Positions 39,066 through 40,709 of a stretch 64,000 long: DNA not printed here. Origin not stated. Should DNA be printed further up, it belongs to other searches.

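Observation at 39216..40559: Noc paralog lacks the N-terminal membrane-targeting helix and carries a ~190-aa low-complexity C-terminal extension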

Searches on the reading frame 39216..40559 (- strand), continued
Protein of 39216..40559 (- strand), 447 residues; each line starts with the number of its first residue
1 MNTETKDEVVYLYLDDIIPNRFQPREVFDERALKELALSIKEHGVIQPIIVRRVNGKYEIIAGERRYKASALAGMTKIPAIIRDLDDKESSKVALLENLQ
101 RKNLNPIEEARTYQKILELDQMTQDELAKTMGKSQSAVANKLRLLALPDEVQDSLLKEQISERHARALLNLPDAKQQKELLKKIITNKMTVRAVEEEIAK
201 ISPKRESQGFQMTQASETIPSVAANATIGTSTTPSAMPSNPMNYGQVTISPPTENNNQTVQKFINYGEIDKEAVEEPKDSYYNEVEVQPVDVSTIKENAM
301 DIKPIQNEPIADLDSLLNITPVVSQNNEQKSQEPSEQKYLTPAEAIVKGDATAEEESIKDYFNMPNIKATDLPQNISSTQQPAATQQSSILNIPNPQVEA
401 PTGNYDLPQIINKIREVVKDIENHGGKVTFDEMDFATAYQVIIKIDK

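Call 71: find_encoding_contigs(protein=P0409, flank=10000, max_places=3)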
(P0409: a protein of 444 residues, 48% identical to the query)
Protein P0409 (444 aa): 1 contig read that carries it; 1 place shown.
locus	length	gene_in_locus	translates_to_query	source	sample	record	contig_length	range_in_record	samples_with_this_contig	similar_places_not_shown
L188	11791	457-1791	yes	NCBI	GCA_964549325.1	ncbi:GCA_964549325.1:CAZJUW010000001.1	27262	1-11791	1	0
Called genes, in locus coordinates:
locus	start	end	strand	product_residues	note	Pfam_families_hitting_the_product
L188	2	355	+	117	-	?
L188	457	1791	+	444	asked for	PF02195:ParB_N, PF17762:HTH_ParB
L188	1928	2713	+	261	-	PF00142:Fer4_NifH, PF01656:CbiA, PF02374:ArsA_ATPase, PF06564:CBP_BcsQ, PF09140:MipZ (weak), PF10609:ParA, PF13614:AAA_31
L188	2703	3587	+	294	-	PF02195:ParB_N, PF17762:HTH_ParB, PF01381:HTH_3 (faint)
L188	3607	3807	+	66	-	PF06107:DUF951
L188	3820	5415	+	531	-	PF03806:ABG_transport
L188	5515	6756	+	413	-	PF13529:Peptidase_C39_2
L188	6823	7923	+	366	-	PF01926:MMR_HSR1, PF02421:FeoB_N, PF06071:YchF-GTPase_C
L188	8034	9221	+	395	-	-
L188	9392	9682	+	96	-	PF01250:Ribosomal_S6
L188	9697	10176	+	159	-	PF00436:SSB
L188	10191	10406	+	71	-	PF01084:Ribosomal_S18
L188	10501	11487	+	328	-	PF01368:DHH, PF02272:DHHA1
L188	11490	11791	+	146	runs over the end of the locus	PF01281:Ribosomal_L9_N, PF03948:Ribosomal_L9_C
